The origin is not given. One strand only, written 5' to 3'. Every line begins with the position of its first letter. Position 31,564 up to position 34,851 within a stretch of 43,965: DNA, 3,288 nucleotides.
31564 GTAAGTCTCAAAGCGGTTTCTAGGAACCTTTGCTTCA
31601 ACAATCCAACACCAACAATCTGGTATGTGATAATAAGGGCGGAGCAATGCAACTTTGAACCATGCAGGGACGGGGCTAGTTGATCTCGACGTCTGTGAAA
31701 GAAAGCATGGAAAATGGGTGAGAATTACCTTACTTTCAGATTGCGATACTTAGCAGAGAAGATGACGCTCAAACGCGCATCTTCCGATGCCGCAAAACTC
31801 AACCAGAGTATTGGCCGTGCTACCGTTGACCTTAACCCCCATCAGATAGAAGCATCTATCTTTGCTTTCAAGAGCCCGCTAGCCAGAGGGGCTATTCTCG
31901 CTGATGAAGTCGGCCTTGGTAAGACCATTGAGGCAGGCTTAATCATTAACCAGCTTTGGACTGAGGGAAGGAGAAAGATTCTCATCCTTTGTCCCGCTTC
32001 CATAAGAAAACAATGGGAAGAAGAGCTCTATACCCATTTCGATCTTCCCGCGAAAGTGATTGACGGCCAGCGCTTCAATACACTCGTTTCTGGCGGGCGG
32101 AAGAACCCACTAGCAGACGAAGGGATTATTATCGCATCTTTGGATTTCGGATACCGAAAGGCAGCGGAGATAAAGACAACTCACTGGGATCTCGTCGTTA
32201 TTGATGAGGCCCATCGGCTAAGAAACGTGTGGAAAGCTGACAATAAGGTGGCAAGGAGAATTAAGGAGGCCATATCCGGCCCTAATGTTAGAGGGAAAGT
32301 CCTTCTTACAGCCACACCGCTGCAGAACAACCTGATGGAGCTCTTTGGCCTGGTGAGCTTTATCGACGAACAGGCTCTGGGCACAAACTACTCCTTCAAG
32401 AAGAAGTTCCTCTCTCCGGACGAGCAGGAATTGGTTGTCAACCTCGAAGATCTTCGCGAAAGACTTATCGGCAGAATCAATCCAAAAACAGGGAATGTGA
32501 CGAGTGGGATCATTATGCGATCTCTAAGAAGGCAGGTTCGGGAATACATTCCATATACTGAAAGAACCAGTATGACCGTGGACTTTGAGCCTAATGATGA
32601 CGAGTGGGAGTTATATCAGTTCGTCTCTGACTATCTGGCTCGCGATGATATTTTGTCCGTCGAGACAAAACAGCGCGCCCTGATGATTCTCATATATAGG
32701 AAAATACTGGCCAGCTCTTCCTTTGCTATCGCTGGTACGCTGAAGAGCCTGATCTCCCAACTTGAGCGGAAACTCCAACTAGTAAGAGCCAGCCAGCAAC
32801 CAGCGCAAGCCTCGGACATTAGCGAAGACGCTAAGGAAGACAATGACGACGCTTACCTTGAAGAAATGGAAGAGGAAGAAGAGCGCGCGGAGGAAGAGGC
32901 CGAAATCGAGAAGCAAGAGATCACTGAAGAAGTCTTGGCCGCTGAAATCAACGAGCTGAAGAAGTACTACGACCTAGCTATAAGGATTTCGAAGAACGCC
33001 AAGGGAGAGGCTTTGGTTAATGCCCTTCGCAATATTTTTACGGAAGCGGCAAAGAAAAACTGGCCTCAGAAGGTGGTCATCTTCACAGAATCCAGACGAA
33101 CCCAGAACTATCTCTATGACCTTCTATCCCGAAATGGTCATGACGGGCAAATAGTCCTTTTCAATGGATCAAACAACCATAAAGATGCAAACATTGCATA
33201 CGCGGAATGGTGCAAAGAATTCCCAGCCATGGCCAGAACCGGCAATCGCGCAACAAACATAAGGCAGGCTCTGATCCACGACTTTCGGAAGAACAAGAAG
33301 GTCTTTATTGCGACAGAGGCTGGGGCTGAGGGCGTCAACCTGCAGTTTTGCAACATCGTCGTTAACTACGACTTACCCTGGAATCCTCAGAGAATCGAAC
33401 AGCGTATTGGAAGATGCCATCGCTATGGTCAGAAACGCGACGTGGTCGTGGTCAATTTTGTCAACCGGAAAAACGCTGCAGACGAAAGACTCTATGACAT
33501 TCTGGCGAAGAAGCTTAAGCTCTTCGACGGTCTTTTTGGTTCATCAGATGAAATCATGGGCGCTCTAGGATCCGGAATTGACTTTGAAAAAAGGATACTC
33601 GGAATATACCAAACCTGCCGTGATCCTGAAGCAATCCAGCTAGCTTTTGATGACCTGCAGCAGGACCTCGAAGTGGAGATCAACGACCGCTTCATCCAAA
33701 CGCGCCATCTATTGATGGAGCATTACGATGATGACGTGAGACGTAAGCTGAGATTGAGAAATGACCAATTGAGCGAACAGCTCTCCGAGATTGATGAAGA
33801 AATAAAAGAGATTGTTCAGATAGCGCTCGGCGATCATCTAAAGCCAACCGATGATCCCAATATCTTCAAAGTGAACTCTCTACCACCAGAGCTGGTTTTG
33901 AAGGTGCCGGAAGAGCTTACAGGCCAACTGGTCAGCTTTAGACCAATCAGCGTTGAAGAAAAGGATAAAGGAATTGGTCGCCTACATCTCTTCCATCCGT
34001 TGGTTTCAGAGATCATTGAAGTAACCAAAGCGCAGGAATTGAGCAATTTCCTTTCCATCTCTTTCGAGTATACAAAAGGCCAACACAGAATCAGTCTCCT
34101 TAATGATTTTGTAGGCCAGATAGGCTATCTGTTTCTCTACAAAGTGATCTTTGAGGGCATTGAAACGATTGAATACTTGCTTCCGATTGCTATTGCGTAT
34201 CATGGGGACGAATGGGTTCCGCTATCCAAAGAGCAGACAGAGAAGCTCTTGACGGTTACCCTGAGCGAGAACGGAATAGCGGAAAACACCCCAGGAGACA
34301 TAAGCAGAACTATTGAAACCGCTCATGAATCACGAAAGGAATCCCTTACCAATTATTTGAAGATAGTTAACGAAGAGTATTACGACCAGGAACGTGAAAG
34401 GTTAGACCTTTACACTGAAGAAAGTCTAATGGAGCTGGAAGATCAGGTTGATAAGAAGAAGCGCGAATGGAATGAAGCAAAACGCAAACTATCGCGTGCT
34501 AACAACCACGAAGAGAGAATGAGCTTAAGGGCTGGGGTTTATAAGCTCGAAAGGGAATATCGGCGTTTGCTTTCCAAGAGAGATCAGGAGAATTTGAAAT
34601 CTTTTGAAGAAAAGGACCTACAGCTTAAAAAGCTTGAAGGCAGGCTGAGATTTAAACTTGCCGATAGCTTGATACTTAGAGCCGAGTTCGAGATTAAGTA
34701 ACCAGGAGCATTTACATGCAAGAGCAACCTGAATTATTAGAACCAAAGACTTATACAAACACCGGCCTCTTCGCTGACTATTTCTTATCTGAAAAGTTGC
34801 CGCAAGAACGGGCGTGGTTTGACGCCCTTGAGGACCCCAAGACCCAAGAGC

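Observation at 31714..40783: Translationally coupled SNF2 helicase / PglX-like adenine methyltransferase / UvrD-like helicase operon that fits no named defence system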

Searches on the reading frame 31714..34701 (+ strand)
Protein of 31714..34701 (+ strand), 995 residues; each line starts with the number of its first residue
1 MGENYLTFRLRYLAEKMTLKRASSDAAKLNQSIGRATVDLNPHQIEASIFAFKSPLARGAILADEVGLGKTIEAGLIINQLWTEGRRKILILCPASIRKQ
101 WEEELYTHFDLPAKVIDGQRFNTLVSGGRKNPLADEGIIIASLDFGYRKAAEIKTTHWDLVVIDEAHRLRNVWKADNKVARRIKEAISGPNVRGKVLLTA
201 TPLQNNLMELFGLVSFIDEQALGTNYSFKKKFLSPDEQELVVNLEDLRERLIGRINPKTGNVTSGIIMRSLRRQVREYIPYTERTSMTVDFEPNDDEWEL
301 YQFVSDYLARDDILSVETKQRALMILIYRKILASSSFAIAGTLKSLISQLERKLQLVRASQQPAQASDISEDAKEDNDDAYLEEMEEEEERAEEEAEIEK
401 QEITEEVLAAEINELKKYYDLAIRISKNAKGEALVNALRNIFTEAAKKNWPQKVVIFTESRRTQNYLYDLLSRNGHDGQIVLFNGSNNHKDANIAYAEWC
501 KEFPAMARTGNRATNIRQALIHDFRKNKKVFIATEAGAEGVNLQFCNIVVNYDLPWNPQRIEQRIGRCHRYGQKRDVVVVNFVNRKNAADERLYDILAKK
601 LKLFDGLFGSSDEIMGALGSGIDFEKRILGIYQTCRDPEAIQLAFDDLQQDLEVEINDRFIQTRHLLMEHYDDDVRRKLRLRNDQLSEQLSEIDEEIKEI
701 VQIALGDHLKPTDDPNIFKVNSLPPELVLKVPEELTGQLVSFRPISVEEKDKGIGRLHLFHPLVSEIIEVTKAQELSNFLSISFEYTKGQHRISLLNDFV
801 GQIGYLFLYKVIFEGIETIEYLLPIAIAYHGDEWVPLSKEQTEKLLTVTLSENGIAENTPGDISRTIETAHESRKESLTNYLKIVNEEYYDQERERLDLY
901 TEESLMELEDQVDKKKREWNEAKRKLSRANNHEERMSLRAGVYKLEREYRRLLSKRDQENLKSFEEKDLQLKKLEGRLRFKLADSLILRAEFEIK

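Call 3: search_protein_families(library=pfam, proteins=[window:31714-34701:+], max_evalue=0.01)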
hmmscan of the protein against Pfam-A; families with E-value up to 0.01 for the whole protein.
window:31714-34701:+ (995 aa): 6 families
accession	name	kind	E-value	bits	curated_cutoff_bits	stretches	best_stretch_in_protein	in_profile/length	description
PF00176.29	SNF2-rel_dom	-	4.8e-38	131.4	24.9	1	57-319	17-264/290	SNF2-related domain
PF00271.37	Helicase_C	-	4.1e-22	79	23.5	1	465-572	4-110/110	Helicase conserved C-terminal domain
PF04851.21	ResIII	-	3.6e-11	43.7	22.5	1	39-202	3-162/164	Type III restriction enzyme, res subunit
PF00270.35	DEAD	-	4e-06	27.1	26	1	59-206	16-163/167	DEAD/DEAH box helicase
PF13872.12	AAA_34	-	0.0022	17.4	27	0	57-142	60-147/306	P-loop containing NTP hydrolase pore-1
PF13307.12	Helicase_C_2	-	0.0094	16.4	25.3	0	448-564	6-106/170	Helicase C-terminal domain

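Call 4: search_protein_families(library=padloc, proteins=[window:31714-34701:+], max_evalue=0.01)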
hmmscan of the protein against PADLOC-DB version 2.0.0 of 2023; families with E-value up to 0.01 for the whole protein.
window:31714-34701:+ (995 aa): 51 families (the best 25 are shown)
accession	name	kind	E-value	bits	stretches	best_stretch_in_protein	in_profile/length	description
PDLC02619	DrmD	-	1.5e-188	626.8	1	33-694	26-656/872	DrmD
PDLC02621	DrmD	-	3.2e-68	228.9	2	263-960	332-1010/1040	DrmD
PDLC02500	BrxHI|BrxHII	-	2.8e-66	222.7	2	296-688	342-687/933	BrxHI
PDLC02623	DrmD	-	2.4e-61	205.7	4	517-618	567-670/1040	DrmD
PDLC00659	HmaA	-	1.5e-56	189.9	2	281-662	324-701/1176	SNF2 helicase / DEAD-box helicase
PDLC02504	BrxHI|BrxHII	-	1e-49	167.3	1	31-916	101-904/971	BrxHII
PDLC02620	DrmD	-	7.2e-47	158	2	32-476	92-509/1060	DrmD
PDLC02843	DpdE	-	3.3e-44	149.1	2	15-220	137-315/1091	DpdE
PDLC02840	DpdE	-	2.1e-41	140.2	2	31-220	151-320/1091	DpdE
PDLC02634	DrmD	-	3e-41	139.1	1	36-601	88-612/900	DrmD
PDLC02572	DrmA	-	4.5e-41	138.7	1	30-590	109-641/1043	DrmA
PDLC02632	DrmD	-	2.9e-40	136.4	1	31-585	115-639/662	DrmD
PDLC02846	DpdE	-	1.7e-34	116.9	2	31-262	154-376/1034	DpdE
PDLC02193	PLD_Helicase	-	4e-34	115.9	2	385-611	624-837/905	-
PDLC02844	DpdE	-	2.3e-31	106.6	2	20-272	135-374/1074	DpdE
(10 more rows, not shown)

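Call 6: search_protein_families(library=ncbifam, proteins=[window:31714-34701:+], max_evalue=0.01)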
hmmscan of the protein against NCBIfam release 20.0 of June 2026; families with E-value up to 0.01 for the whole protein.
window:31714-34701:+ (995 aa): 23 families
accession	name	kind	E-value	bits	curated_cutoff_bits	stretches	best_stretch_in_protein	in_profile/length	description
NF038318.1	DISARM_DrmD_b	equivalog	6.3e-190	633.3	950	1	33-695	23-654/868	DISARM system SNF2-like helicase DrmD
NF038317.1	DISARM_DrmD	equivalog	9.3e-89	299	610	1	17-959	85-993/1021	DISARM system SNF2-like helicase DrmD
NF041062.1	DpdE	equivalog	9.3e-54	182.8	500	2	31-221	145-316/1048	protein DpdE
NF042964.1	phospholipD_antiphage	equivalog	6e-49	167.1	1100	2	382-614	621-832/895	phospholipase D-like domain-containing anti-phage protein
NF003426.0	PRK04914.1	equivalog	7.1e-49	166.8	576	2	7-212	125-326/959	RNA polymerase-associated protein RapA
NF058637.1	helic_SCO1167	equivalog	3e-29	101.7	1200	2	56-239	487-659/932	SCO1167/SCO6262 family helicase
NF053675.1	pilus_reg_Snf2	equivalog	4.5e-23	81.3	1100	2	59-225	605-759/1029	pilus expression-regulating Snf2 family helicase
NF041790.1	anti-phage_ZorD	equivalog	8.9e-20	70.2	1500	3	509-579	959-1032/1035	type I Zorya anti-phage system protein ZorD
NF008744.0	PRK11776.1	equivalog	8.8e-08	31.1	524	1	457-588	223-351/460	ATP-dependent RNA helicase DbpA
NF053711.1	RNA_heli_RhlE1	exception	9.3e-08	31.2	750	1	446-579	215-346/434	RNA helicase RhlE1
NF007882.0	PRK10590.1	equivalog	1.9e-07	30.4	743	1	453-576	222-344/456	ATP-dependent RNA helicase RhlE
NF053631.1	RNA_helic_CshA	equivalog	2.9e-07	29.7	646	1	502-587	261-345/434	degradosome RNA helicase CshA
NF002340.1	PRK01297.1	equivalog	3.9e-07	29.2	564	1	445-584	219-354/372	ATP-dependent RNA helicase RhlB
NF053710.1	RNA_heli_RhlE2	exception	4.5e-07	28.6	925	1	479-576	251-348/635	RNA helicase RhlE2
NF003419.0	PRK04837.1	equivalog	5.4e-07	28.7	588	1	509-575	287-354/424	ATP-dependent RNA helicase RhlB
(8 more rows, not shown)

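Call 26: search_solved_structures(query=window:31714-34701:+, max_evalue=0.001)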
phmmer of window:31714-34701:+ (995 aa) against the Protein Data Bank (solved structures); distinct sequences matched with E-value up to 0.001: 168 (the best 60 are shown).
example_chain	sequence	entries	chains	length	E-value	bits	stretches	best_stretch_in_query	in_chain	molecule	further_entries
8so8_A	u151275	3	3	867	2.7e-34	121.8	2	8-219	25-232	RNA polymerase-associated protein RapA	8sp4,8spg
6bog_A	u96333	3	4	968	3.8e-34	121.3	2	8-219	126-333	RNA polymerase-associated protein RapA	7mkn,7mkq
4s20_K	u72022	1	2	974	3.8e-34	121.3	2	8-219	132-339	RNA polymerase-associated protein RapA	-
7m8e_F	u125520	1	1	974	3.8e-34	121.3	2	8-219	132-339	RNA polymerase-associated protein RapA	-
8t0l_F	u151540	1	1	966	1e-33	119.9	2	8-219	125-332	RNA polymerase-associated protein RapA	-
1z63_A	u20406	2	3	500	1.9e-30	109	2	37-239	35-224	Helicase of the snf2/rad54 family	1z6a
5jxr_A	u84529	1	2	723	1.5e-28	102.8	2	60-243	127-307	Chromatin-remodeling complex ATPase-like protein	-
6jyl_K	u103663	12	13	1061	1.6e-28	102.7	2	37-235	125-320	ISWI chromatin-remodeling complex ATPase ISW1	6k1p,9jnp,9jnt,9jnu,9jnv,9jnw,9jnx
7x3t_V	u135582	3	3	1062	1.6e-28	102.7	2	37-235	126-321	ISWI chromatin-remodeling complex ATPase ISW1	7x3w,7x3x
6iro_L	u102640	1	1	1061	1.6e-28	102.7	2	37-235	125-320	ISWI chromatin-remodeling complex ATPase ISW1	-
9lj2_K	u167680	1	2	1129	1.9e-28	102.4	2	37-235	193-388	ISWI chromatin-remodeling complex ATPase ISW1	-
6pwf_K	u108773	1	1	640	7.5e-28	100.5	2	60-253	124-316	chromatin remodeling factor ISWI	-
9z04_A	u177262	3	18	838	5.5e-27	97.6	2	60-232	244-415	Lymphoid-specific helicase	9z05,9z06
6ryr_W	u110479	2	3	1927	6.6e-25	90.7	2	39-248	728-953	Chromodomain-helicase-DNA-binding protein 4,Chromodomain-helicase-DNA-binding protein 4,Ch | Chromodomain-helicase-DNA-binding protein 4,CHD4,Chromodomain-helic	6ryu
7otq_K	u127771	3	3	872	5.5e-24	87.7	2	34-220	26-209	Chromodomain-helicase-DNA-binding protein 1-like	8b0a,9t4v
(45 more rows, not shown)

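Call 31: find_homologous_proteins(query=window:31714-34701:+, max_evalue=1e-30)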
Query window:31714-34701:+ (995 aa): 8000 proteins with E <= 1e-30 among 8000 candidates; the best 120 are listed.
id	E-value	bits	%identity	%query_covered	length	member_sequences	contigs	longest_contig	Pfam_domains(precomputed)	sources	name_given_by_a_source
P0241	0.0e+0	2207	100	100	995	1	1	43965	PF00270.36,PF00176.30,PF00271.38,PF04851.22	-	-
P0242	0.0e+0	1809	82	100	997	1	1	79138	PF00176.30,PF00271.38,PF04851.22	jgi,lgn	jgi:ERCC4-related helicase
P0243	0.0e+0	1739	78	100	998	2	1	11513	PF00270.36,PF00176.30,PF00271.38,PF04851.22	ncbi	-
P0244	0.0e+0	1739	78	99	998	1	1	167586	PF00270.36,PF00176.30,PF00271.38,PF04851.22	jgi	jgi:ERCC4-related helicase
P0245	0.0e+0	1625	72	99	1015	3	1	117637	PF00270.36,PF00176.30,PF00271.38,PF04851.22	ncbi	ncbi:MAG: SNF2-related protein [Actinomycetota bacterium]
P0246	7.3e-272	923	47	97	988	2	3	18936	PF00270.36,PF00176.30,PF00271.38,PF04851.22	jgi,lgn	-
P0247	7.2e-270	916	47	97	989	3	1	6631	PF00270.36,PF00176.30,PF00271.38,PF04851.22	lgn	-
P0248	1.2e-269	916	47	97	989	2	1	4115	PF00270.36,PF00176.30,PF00271.38,PF04851.22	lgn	-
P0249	1.5e-269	915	48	99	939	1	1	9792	PF00270.36,PF00176.30,PF00271.38,PF04851.22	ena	-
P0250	2.9e-269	914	47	99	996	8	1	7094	PF00270.36,PF00176.30,PF00271.38,PF04851.22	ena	-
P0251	6.5e-269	913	48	99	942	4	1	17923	PF00270.36,PF00176.30,PF00271.38,PF04851.22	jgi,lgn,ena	-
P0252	1.9e-268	912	46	99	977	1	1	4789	PF00270.36,PF00176.30,PF00271.38,PF04851.22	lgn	-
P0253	5.4e-268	910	46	96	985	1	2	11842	PF00270.36,PF00176.30,PF18766.8,PF00271.38,PF04851.22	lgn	-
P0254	7.1e-268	910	47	99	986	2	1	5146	PF00270.36,PF00176.30,PF00271.38,PF04851.22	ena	-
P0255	2.1e-267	908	46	99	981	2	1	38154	PF00270.36,PF00176.30,PF00271.38,PF04851.22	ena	-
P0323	5.6e-229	781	41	99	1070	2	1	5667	PF00270.36,PF00176.30,PF00271.38,PF04851.22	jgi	-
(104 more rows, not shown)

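Call 34: find_related_loci(query=A2, collection=metagenome_contigs, flank=10000)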
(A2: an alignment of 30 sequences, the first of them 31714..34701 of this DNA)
Query A2 (995 aa) in metagenome_contigs; peptide patterns used: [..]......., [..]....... (x = any residue, [..] = any of these).
600 stretches matched a pattern (row limit reached: there are more); 570 encode a relative of the query (tblastn E <= 1e-3); the best 80 are kept; 80 distinct loci.
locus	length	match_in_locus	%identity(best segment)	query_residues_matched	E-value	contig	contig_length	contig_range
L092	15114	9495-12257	41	5-968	0e+0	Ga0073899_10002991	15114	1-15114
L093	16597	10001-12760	40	1-968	0e+0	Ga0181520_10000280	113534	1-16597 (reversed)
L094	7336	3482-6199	40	4-948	0e+0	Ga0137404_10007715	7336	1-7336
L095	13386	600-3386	41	7-978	0e+0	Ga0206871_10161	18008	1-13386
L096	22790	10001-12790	40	1-958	0e+0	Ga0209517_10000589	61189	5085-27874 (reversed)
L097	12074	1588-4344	40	7-958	0e+0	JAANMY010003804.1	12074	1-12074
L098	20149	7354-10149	41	8-979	0e+0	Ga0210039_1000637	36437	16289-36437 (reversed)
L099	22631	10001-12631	41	7-924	0e+0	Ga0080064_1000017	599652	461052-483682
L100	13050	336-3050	41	7-947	0e+0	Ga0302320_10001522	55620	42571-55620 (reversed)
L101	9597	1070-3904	40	8-995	0e+0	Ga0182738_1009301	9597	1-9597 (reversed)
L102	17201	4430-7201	40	4-958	0e+0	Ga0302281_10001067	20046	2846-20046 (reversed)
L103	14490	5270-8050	41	12-978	0e+0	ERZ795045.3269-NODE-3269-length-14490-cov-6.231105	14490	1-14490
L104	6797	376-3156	39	8-958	0e+0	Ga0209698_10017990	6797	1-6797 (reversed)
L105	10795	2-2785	39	26-983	0e+0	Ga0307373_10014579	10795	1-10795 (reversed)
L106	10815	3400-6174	40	8-955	0e+0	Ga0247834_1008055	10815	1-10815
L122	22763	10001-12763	38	7-951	0e+0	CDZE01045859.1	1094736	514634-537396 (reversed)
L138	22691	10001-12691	37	11-951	0e+0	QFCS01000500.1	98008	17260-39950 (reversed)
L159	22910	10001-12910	38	2-995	0e+0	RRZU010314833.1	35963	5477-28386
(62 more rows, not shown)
